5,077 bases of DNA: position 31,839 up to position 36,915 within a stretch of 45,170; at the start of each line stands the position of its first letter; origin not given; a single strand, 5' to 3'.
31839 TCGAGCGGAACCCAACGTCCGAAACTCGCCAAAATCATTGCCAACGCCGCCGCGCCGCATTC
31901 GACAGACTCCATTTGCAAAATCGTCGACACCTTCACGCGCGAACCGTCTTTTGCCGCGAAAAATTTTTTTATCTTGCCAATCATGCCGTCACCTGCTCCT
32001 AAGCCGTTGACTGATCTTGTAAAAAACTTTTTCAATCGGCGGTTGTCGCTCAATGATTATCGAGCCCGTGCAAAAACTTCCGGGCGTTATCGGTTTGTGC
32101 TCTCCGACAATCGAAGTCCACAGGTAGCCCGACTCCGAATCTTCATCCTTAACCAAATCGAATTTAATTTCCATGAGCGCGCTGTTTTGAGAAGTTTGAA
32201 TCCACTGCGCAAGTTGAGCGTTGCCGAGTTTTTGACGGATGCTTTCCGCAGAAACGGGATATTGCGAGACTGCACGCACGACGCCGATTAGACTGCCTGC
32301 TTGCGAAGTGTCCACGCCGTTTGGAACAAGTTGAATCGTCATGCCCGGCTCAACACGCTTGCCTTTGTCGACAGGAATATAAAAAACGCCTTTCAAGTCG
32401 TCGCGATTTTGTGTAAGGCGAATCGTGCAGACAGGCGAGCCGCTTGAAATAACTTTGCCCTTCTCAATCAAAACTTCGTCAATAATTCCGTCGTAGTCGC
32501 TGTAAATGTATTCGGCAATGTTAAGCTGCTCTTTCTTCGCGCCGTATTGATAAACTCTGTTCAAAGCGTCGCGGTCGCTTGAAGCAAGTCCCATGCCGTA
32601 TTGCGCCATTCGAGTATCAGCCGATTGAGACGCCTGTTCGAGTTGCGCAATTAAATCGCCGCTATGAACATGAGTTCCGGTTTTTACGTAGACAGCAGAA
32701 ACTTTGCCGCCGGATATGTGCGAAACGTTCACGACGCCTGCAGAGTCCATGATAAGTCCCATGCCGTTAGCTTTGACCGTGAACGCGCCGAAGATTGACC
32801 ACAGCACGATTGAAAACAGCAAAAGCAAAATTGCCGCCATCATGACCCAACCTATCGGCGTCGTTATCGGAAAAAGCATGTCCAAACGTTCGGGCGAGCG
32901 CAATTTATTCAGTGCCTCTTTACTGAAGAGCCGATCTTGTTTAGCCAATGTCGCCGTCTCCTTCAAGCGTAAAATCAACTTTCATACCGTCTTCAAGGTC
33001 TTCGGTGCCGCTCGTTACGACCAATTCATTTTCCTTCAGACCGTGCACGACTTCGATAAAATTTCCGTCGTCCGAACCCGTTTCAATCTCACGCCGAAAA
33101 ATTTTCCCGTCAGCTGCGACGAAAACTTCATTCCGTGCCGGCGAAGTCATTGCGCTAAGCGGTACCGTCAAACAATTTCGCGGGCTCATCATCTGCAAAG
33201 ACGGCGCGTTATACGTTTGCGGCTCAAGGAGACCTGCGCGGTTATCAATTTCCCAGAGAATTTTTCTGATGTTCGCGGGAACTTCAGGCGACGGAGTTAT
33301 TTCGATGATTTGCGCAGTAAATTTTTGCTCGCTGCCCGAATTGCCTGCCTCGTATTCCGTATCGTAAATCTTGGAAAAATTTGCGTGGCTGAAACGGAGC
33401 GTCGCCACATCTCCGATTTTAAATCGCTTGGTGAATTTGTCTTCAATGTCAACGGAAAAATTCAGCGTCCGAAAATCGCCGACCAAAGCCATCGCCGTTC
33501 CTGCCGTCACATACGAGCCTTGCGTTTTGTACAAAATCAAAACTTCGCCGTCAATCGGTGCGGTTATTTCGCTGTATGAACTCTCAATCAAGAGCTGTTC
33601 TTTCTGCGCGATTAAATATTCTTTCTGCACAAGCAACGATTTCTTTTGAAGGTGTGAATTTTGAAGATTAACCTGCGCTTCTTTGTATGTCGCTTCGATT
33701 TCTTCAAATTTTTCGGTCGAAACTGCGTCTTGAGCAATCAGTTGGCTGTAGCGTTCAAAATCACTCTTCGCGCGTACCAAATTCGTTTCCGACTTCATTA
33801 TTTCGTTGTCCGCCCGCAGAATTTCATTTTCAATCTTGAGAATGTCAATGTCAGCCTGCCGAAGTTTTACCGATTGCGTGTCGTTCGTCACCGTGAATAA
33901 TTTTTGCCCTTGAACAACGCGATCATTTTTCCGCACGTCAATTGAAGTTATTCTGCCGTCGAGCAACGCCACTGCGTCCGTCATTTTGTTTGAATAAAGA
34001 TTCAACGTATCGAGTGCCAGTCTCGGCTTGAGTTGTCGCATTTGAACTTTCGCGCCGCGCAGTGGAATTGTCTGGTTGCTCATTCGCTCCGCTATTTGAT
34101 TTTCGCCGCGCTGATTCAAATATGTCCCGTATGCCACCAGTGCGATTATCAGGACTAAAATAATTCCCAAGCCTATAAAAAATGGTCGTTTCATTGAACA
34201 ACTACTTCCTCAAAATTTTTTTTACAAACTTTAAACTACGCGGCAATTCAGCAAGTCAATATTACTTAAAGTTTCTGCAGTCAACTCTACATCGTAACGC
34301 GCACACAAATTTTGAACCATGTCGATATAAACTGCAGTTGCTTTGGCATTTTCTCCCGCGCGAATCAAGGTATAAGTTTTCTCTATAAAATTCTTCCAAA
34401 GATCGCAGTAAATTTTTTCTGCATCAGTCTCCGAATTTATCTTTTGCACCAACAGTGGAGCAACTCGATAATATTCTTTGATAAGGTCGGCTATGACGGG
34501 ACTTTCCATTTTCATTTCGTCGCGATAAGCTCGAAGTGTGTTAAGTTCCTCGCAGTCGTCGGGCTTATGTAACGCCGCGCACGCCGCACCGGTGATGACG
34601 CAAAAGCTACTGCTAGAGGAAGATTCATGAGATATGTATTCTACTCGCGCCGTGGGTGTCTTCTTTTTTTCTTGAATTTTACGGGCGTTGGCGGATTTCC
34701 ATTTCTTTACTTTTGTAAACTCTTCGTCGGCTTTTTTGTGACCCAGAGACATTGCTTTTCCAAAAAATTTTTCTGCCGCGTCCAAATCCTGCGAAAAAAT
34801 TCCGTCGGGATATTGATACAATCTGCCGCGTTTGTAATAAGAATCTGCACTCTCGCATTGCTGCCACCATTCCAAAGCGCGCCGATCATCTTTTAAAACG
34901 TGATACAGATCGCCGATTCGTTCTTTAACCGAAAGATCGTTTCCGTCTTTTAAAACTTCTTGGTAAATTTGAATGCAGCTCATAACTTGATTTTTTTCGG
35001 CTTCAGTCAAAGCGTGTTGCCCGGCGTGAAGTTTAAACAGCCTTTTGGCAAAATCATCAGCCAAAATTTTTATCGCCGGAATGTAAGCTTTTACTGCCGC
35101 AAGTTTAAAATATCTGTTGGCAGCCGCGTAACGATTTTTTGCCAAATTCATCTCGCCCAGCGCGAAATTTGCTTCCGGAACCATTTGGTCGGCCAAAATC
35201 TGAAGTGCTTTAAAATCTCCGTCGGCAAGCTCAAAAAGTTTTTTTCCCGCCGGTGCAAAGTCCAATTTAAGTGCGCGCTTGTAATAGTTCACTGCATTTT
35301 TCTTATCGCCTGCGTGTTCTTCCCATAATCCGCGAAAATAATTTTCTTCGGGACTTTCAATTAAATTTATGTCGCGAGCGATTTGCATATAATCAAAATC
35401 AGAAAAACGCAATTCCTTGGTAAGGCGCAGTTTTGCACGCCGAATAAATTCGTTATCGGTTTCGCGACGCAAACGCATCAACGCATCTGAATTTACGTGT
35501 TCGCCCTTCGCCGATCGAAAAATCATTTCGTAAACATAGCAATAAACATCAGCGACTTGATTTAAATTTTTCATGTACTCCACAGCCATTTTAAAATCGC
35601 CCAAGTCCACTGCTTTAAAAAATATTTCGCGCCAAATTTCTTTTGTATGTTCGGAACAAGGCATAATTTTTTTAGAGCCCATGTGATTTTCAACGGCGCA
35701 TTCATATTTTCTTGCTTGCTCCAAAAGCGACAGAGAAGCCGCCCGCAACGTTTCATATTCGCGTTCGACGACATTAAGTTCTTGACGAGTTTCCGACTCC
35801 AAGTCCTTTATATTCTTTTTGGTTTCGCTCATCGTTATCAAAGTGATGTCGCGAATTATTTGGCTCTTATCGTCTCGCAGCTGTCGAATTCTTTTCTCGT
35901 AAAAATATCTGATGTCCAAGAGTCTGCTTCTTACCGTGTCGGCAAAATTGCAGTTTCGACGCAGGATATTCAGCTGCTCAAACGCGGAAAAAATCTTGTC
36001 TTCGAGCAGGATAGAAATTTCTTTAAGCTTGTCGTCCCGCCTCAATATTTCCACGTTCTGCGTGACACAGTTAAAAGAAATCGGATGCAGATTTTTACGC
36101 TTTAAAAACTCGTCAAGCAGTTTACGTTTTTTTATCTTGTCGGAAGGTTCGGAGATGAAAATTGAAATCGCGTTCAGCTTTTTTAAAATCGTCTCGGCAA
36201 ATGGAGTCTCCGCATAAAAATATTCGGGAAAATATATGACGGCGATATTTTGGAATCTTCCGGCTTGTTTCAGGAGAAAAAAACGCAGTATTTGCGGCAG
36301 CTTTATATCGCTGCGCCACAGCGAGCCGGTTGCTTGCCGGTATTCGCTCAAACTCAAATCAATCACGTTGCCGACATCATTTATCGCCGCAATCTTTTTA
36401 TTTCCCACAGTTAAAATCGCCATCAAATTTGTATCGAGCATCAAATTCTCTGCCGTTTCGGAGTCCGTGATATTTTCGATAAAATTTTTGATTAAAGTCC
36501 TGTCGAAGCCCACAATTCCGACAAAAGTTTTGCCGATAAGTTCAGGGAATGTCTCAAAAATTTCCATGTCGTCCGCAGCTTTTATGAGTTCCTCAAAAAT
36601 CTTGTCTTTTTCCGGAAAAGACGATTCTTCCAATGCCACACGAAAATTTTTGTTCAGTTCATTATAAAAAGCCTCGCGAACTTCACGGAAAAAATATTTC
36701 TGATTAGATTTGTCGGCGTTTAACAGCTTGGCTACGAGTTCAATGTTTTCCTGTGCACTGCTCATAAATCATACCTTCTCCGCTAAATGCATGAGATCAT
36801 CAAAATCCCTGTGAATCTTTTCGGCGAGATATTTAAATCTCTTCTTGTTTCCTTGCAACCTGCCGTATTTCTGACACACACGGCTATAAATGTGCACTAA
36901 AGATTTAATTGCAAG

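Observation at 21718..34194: Candidate lipidated, radical-SAM-modified RiPP pathway: Nif11-leader precursor, rSAM/SPASM, divergent GNAT-ACP-KS-KS' arm, and NHLM-type export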

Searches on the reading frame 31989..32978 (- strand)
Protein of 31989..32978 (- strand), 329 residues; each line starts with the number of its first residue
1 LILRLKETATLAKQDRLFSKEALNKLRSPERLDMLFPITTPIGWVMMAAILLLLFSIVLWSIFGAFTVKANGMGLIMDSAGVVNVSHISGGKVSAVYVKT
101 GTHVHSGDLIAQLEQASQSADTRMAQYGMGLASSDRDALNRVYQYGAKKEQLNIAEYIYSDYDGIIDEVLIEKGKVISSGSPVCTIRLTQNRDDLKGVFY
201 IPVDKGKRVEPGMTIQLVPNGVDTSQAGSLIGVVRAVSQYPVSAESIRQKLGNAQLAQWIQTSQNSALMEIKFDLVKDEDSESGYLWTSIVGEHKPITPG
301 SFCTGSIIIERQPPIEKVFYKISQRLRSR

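Call 3: search_protein_families(library=pfam, proteins=[window:31989-32978:-], max_evalue=0.01)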
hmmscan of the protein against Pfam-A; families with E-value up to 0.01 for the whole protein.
window:31989-32978:- (329 aa): 5 families
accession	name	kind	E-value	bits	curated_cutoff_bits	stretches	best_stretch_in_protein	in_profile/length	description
PF13533.13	Biotin_lipoyl_2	-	5.5e-07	29.7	29.8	1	84-114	2-32/32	Biotin-lipoyl like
PF13437.12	HlyD_3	-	1.3e-06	29.5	22.2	1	158-237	2-80/106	HlyD family secretion protein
PF00364.28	Biotin_lipoyl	-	5.8e-06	26.5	22.1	0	158-186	45-73/73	Biotin-requiring enzyme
PF16576.10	HlyD_D23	-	0.00063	19.5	30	0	77-187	14-140/214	Barrel-sandwich domain of CusB or HlyD membrane-fusion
PF19454.4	DUF5992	-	0.006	17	23.8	0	61-151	6-95/106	Family of unknown function (DUF5992)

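Call 4: search_protein_families(library=ncbifam, proteins=[window:31989-32978:-], max_evalue=0.01)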
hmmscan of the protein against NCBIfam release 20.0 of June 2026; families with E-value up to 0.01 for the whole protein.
window:31989-32978:- (329 aa): 8 families
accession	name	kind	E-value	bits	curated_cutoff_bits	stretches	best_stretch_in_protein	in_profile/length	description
TIGR03794.1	NHLM_micro_HlyD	equivalog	7.5e-64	216.2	156.2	2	149-320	247-417/421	NHLP bacteriocin system secretion protein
TIGR01730.1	RND_mfp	subfamily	6.3e-11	41.8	94.9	2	156-223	135-199/322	efflux RND transporter periplasmic adaptor subunit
TIGR01843.1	type_I_hlyD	subfamily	1.2e-10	40.9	208.65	1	42-125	3-86/422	HlyD family type I secretion periplasmic adaptor subunit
NF002939.0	PRK03598.1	equivalog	5.1e-05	22.6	393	0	83-141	45-103/332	secretion protein HlyD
NF004547.1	PRK05889.1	equivalog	5.8e-05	23.2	75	0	89-113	46-70/71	biotin/lipoyl-binding carrier protein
TIGR00998.1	8a0101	subfamily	7.6e-05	21.8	390.8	1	48-138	8-96/334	EmrA/EmrK family multidrug efflux transporter periplasmic adaptor subunit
NF007785.0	PRK10476.1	equivalog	0.0039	16.1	376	1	79-143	45-109/347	multidrug transporter subunit MdtN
TIGR02971.1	heterocyst_DevB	subfamily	0.0043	16.5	129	1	74-141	5-75/327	ABC exporter membrane fusion protein, DevB family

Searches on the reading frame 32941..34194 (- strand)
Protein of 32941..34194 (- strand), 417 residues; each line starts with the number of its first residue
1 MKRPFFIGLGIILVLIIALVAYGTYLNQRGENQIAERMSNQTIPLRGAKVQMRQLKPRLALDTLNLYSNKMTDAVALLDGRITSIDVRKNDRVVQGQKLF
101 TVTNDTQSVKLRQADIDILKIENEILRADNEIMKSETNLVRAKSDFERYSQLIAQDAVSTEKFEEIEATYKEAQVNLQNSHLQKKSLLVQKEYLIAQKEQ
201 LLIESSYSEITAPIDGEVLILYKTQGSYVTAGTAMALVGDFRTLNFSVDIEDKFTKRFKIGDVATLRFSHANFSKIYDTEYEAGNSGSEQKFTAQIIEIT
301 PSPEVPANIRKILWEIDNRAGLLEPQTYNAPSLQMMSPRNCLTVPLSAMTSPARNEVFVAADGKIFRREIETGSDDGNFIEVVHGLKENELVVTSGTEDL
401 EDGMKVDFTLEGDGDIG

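Call 3: search_protein_families(library=pfam, proteins=[window:32941-34194:-], max_evalue=0.01)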
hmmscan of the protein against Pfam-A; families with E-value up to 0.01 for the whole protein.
window:32941-34194:- (417 aa): 4 families
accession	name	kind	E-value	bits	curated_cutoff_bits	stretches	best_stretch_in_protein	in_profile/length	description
PF13437.12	HlyD_3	-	9.5e-10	39.6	22.2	1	210-269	2-62/106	HlyD family secretion protein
PF16576.10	HlyD_D23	-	4.8e-09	36.2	30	1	69-271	17-172/214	Barrel-sandwich domain of CusB or HlyD membrane-fusion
PF13533.13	Biotin_lipoyl_2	-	9e-06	25.8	29.8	1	78-102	7-31/32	Biotin-lipoyl like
PF00364.28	Biotin_lipoyl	-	0.0068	16.7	22.1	0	209-236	44-71/73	Biotin-requiring enzyme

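Call 4: search_protein_families(library=ncbifam, proteins=[window:32941-34194:-], max_evalue=0.01)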
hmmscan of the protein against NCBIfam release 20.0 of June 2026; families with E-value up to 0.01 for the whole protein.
window:32941-34194:- (417 aa): 19 families
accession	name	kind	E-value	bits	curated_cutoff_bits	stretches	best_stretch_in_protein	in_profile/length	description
TIGR01730.1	RND_mfp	subfamily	3.9e-38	131.2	94.9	1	74-407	29-320/322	efflux RND transporter periplasmic adaptor subunit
TIGR00999.1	8a0102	subfamily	4.5e-26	91.6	319.3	1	115-398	12-268/271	CzcB/NccB family metal efflux transporter periplasmic adaptor subunit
NF008589.1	PRK11556.1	equivalog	3.5e-15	55.8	391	1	11-408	11-387/392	MdtA/MuxA family multidrug efflux RND transporter periplasmic adaptor subunit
NF008606.0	PRK11578.1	equivalog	9.7e-15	54.5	342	1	24-397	22-365/371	macrolide transporter subunit MacA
NF033138.2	RND-peri-MexC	equivalog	7.2e-12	45.1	625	1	61-407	38-370/375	MexC family multidrug efflux RND transporter periplasmic adaptor subunit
NF007785.0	PRK10476.1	equivalog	1.4e-11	43.8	376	1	71-266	48-267/347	multidrug transporter subunit MdtN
TIGR00998.1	8a0101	subfamily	5.3e-10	38.8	390.8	1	71-287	42-284/334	EmrA/EmrK family multidrug efflux transporter periplasmic adaptor subunit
NF007362.0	PRK09859.1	equivalog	1e-07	31.5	738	1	115-406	91-369/385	multidrug transporter subunit MdtE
NF038010.1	ABC_adapt_DarC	equivalog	1.6e-07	30.4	450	1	120-262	132-285/417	darobactin export ABC transporter periplasmic adaptor subunit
NF045680.1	DiMtlExpIhpB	equivalog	5.4e-07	28.9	450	1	340-391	253-305/326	divalent metal ion exporter adaptor subunit IhpB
NF045904.1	RND-peri-MexE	equivalog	9.7e-07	28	714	1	116-234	94-198/390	multidrug efflux RND transporter periplasmic adaptor subunit MexE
NF007132.1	PRK09578.1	equivalog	3.6e-06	26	512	1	119-234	101-200/396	MexX/AxyX family multidrug efflux RND transporter periplasmic adaptor subunit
NF000272.2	OqxA_adapt_sub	exception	1.5e-05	24.2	835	1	80-237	76-205/391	multidrug efflux RND transporter periplasmic adaptor subunit OqxA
NF033834.1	RND_adapt_MexA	exception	1.6e-05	24.2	750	1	78-183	54-154/373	multidrug efflux RND transporter periplasmic adaptor subunit MexA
TIGR01843.1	type_I_hlyD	subfamily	1.7e-05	24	208.65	0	120-274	199-339/422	HlyD family type I secretion periplasmic adaptor subunit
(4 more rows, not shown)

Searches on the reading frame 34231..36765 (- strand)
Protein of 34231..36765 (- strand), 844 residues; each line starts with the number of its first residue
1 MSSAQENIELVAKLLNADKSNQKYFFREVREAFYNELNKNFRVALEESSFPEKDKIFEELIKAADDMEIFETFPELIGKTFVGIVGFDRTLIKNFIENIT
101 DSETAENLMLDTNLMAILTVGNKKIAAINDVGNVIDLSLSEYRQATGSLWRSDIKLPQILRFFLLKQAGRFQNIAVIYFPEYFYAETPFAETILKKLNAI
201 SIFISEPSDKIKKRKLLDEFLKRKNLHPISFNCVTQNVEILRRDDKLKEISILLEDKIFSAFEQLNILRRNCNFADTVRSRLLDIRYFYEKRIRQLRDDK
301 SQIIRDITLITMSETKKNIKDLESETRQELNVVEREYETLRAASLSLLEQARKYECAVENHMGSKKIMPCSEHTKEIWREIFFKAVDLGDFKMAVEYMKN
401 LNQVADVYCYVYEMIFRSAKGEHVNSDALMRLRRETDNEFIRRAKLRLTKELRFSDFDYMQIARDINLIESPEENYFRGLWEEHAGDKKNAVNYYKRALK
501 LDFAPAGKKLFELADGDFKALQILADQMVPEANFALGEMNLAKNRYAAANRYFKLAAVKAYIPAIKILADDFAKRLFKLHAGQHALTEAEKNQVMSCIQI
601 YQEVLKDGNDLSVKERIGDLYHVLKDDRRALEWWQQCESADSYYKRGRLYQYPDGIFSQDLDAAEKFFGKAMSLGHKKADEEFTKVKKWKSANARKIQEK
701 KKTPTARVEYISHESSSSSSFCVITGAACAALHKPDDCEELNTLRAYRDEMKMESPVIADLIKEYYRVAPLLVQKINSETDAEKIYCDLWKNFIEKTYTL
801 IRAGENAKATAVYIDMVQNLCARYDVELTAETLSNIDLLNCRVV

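Call 80: search_protein_families(library=ncbifam, proteins=[window:34231-36765:-], max_evalue=0.01)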
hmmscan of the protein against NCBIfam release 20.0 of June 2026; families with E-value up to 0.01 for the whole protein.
window:34231-36765:- (844 aa): 1 family
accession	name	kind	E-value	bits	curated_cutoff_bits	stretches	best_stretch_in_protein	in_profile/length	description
NF041770.1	CFI_box_CTERM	domain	8.4e-09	35.1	40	1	722-792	1-67/69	CFI-box-CTERM domain-containing protein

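Call 81: search_protein_families(library=pfam, proteins=[window:34231-36765:-], max_evalue=0.01)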
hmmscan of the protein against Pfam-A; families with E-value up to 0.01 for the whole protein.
window:34231-36765:- (844 aa): 3 families
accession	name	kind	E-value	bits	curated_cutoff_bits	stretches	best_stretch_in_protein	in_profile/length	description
PF07719.23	TPR_2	-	6.2e-06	26.4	27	0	473-502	2-31/34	Tetratricopeptide repeat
PF13181.12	TPR_8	-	0.00046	20.6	25.7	0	486-503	15-32/34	Tetratricopeptide repeat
PF23300.3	HEAT_Nup120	-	0.0028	18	29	0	532-571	28-67/170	Nucleoporin Nup120, HEAT repeats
